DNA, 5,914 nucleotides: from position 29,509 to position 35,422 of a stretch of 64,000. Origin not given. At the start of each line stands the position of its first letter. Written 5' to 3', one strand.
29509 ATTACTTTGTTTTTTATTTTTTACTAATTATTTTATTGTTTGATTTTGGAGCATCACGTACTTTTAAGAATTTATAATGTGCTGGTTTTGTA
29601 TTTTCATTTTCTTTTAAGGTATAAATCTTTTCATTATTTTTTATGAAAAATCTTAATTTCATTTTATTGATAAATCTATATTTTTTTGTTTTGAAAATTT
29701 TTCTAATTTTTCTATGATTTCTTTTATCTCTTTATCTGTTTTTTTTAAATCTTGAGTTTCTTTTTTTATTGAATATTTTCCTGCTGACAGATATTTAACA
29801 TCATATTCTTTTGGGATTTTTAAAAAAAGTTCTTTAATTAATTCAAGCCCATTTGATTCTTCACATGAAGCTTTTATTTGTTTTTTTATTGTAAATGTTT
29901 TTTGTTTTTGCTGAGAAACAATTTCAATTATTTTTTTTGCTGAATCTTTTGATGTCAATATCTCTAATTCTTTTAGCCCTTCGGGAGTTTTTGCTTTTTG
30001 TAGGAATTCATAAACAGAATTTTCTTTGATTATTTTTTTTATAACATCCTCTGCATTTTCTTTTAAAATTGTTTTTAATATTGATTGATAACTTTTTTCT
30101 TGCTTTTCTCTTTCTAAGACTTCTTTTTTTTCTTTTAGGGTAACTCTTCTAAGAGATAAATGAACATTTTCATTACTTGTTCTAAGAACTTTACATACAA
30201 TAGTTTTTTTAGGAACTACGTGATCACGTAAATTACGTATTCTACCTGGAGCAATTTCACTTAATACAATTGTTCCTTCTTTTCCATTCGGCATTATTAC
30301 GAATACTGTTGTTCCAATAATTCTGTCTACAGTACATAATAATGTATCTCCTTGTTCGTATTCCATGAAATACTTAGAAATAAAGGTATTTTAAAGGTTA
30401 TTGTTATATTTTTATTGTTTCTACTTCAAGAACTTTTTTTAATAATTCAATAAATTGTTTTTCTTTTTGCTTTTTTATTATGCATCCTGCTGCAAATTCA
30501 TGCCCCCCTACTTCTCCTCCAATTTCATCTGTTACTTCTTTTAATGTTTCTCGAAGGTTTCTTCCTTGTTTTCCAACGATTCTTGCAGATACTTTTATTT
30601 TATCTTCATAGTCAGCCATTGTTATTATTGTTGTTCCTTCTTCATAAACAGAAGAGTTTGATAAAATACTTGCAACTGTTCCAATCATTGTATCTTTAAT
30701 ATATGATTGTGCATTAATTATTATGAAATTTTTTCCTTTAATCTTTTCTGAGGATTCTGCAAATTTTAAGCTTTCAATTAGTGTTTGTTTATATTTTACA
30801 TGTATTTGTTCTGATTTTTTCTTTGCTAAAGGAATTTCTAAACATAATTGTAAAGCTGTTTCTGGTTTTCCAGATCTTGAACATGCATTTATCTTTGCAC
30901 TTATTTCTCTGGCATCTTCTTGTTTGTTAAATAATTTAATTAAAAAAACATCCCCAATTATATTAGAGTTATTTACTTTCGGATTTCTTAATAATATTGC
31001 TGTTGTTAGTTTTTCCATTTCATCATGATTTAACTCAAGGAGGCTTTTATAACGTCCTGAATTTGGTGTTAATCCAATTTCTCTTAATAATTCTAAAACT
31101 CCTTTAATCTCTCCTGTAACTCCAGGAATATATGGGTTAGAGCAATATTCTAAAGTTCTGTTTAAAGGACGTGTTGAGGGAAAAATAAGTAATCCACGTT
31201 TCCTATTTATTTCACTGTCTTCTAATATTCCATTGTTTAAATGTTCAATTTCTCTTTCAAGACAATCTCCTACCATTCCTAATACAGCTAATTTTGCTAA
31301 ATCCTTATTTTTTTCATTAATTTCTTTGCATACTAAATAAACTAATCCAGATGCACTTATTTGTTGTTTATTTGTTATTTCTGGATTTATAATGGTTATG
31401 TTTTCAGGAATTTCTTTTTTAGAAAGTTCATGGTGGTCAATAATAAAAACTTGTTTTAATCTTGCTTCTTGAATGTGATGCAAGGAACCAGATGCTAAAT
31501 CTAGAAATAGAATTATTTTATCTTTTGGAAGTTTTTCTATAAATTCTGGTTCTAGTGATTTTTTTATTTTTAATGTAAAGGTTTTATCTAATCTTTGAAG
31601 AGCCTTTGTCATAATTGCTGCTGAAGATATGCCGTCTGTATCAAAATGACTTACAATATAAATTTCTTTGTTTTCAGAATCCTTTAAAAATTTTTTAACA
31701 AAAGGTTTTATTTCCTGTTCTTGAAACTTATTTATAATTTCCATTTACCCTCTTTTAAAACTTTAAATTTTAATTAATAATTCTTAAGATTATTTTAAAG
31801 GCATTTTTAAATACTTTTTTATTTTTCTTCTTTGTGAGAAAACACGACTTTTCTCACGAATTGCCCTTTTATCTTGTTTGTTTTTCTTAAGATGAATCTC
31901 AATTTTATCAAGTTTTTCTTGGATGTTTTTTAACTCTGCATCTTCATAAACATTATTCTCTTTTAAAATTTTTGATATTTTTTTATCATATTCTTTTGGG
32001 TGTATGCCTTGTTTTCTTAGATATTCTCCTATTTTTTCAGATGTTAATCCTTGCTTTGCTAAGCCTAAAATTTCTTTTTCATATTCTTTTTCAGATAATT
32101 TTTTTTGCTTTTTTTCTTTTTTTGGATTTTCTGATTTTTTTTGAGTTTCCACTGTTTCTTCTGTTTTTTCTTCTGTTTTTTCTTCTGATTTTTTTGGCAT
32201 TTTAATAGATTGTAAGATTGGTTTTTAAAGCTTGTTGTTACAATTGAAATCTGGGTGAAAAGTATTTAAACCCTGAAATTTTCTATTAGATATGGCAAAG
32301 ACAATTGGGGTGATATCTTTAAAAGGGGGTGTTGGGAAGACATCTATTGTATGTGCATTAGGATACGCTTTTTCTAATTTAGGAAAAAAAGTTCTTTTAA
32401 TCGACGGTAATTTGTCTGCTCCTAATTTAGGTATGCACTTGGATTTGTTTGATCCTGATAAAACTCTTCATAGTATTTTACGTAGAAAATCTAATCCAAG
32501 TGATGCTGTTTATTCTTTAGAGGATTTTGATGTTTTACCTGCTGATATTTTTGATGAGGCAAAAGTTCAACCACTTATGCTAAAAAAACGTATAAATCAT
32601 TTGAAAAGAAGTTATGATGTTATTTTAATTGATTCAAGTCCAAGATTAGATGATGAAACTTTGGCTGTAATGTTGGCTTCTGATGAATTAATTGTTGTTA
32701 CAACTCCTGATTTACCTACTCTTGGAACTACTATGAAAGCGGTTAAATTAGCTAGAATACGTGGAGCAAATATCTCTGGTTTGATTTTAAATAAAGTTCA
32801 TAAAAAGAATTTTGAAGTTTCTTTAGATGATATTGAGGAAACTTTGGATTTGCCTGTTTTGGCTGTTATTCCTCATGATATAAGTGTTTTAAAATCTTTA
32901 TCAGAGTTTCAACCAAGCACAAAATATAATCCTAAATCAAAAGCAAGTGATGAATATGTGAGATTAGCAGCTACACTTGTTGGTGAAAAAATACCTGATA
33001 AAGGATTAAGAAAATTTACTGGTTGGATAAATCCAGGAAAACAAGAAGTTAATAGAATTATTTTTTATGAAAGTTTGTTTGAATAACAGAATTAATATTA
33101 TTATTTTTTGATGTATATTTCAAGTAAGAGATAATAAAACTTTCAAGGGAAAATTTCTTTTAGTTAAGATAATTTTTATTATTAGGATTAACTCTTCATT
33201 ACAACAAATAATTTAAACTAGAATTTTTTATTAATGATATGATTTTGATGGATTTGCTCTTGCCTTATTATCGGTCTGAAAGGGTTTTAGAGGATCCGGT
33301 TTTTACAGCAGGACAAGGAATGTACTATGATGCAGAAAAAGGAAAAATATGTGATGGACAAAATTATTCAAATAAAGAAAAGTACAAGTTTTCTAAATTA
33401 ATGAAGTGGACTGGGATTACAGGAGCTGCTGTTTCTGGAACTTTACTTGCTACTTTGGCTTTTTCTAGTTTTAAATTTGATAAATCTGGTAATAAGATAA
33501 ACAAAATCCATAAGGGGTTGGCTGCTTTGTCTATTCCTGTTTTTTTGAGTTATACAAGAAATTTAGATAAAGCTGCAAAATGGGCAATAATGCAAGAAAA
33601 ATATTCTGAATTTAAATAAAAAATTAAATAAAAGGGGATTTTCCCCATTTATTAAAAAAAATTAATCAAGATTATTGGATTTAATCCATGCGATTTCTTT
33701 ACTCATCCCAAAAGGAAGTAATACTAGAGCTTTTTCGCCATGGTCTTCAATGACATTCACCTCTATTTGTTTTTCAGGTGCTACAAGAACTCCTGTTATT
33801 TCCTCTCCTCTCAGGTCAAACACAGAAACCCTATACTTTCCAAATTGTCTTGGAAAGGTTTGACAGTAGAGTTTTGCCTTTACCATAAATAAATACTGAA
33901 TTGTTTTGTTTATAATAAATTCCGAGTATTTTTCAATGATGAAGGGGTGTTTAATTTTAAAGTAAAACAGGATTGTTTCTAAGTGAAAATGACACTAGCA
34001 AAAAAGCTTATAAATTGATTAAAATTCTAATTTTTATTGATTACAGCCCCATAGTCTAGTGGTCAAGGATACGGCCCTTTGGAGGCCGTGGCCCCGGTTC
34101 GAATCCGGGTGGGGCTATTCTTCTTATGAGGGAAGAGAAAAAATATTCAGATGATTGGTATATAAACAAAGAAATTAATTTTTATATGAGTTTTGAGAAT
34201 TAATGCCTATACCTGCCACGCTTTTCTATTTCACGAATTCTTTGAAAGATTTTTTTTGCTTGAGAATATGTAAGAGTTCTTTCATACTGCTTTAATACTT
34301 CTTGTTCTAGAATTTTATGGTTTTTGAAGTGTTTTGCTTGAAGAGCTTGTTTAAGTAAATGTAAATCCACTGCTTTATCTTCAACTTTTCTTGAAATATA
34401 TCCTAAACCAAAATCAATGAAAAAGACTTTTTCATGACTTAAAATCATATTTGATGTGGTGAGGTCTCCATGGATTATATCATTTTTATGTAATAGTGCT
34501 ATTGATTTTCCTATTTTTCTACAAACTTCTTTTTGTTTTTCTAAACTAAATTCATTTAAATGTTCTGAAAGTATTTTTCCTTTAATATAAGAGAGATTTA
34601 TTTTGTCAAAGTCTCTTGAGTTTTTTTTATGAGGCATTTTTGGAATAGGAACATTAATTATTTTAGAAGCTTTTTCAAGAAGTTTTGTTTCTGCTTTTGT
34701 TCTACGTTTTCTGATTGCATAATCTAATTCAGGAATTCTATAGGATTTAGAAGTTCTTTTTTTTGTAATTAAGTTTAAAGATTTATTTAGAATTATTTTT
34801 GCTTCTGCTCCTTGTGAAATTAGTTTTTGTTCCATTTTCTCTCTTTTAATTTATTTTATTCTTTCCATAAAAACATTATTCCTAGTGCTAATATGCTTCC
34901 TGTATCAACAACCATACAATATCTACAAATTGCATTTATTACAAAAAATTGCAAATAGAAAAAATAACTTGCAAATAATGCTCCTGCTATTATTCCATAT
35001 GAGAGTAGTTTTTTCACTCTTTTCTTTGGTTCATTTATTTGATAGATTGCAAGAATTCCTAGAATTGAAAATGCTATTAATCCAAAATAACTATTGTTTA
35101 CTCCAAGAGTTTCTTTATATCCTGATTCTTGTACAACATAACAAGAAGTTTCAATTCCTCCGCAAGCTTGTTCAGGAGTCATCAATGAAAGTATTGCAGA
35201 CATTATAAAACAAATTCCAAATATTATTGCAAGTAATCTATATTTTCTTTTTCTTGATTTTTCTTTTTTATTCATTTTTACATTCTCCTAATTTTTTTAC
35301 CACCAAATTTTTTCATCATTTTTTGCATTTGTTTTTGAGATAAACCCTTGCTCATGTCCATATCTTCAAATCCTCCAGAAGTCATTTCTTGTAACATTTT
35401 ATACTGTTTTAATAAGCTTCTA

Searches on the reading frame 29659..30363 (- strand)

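Call 37: search_protein_families(library=pfam, proteins=[window:29659-30363:-], max_evalue=0.001)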
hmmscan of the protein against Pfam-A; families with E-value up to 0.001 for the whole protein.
window:29659-30363:- (234 aa): 1 family
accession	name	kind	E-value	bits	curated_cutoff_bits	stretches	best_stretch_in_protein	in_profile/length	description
PF07541.17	EIF_2_alpha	-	6e-06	26.7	22.8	1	106-205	4-113/114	Eukaryotic translation initiation factor 2 alpha subunit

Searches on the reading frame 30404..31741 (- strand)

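Call 37: search_protein_families(library=pfam, proteins=[window:30404-31741:-], max_evalue=0.001)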
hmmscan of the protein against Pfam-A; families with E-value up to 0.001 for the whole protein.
window:30404-31741:- (445 aa): 3 families
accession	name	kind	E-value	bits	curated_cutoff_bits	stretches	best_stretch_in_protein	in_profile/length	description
PF01368.27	DHH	-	1.5e-16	61.2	28.1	1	27-156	2-125/125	DHH family, N-terminal domain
PF21763.2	DHH_CID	-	1.3e-12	48.3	27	1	190-252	6-69/84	DHH-CID domain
PF02272.25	DHHA1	-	3.3e-12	47.2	25.9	1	342-438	7-100/102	DHHA1 domain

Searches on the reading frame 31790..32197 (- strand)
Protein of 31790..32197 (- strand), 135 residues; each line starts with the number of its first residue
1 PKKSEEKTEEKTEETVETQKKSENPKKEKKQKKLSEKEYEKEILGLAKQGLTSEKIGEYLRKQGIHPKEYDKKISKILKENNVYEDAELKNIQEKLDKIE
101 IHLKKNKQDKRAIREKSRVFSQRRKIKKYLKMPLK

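Call 37: search_protein_families(library=pfam, proteins=[window:31790-32197:-], max_evalue=0.001)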
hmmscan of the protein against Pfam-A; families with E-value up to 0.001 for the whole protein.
window:31790-32197:- (135 aa): 1 family
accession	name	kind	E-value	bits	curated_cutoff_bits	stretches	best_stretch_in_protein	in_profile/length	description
PF00312.27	Ribosomal_S15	-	0.00028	21.4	31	1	91-131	24-64/81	Ribosomal protein S15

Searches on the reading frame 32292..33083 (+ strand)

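Call 48: search_protein_families(library=pfam, proteins=[window:32292-33083:+], max_evalue=0.001)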
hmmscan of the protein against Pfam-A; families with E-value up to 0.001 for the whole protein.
window:32292-33083:+ (264 aa): 7 families
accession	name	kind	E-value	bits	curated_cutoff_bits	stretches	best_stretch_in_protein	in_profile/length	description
PF13614.12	AAA_31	-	1.3e-21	77.8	27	1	3-140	2-150/177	AAA domain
PF01656.29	CbiA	-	3.2e-18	66.3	25.4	1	6-207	2-123/125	CobQ/CobB/MinD/ParA nucleotide binding domain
PF10609.15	ParA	-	4.1e-16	59.6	27.1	1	3-229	4-245/246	NUBPL iron-transfer P-loop NTPase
PF06564.18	CBP_BcsQ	-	2.3e-14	53.9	21.3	1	4-227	3-231/234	Cellulose biosynthesis protein BcsQ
PF13500.12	AAA_26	-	2.6e-10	40.9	27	1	132-198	130-193/198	AAA domain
PF00142.24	Fer4_NifH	-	8.5e-09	35.7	25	1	130-232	141-247/271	4Fe-4S iron sulfur cluster binding proteins, NifH/frxC family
PF02374.21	ArsA_ATPase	-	4.6e-07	29.8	24.3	1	8-38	6-36/305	Anion-transporting ATPase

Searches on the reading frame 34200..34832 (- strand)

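Call 48: search_protein_families(library=pfam, proteins=[window:34200-34832:-], max_evalue=0.001)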
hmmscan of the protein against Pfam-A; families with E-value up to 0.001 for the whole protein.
window:34200-34832:- (210 aa): 5 families
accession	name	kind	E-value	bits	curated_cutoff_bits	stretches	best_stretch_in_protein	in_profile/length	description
PF00069.31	Pkinase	-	1.1e-07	32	31.7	1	77-145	74-146/263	Protein kinase domain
PF01163.29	RIO1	-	3.1e-07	30.7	22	1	41-142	51-149/187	RIO domain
PF07714.23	PK_Tyr_Ser-Thr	-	2.1e-06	27.7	23.1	1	86-150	90-152/258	Protein tyrosine and serine/threonine kinase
PF01636.29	APH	-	4.6e-05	23.7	23.2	0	119-143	170-196/239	Phosphotransferase enzyme family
PF06293.20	Kdo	-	0.00016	21.6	21.3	1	94-170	114-196/207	Lipopolysaccharide kinase (Kdo/WaaP) family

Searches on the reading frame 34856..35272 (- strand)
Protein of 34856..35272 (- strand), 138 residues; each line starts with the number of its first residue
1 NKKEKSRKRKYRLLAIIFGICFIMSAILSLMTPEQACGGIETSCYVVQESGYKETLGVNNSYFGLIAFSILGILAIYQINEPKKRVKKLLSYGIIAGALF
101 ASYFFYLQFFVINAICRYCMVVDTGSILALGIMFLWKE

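Call 48: search_protein_families(library=pfam, proteins=[window:34856-35272:-], max_evalue=0.001)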
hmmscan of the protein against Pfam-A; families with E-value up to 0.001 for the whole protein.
window:34856-35272:- (138 aa): 1 family
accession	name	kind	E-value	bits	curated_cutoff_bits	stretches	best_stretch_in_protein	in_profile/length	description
PF07884.19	VKOR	-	6.3e-18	65.6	27.5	1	14-130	3-130/134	Vitamin K epoxide reductase family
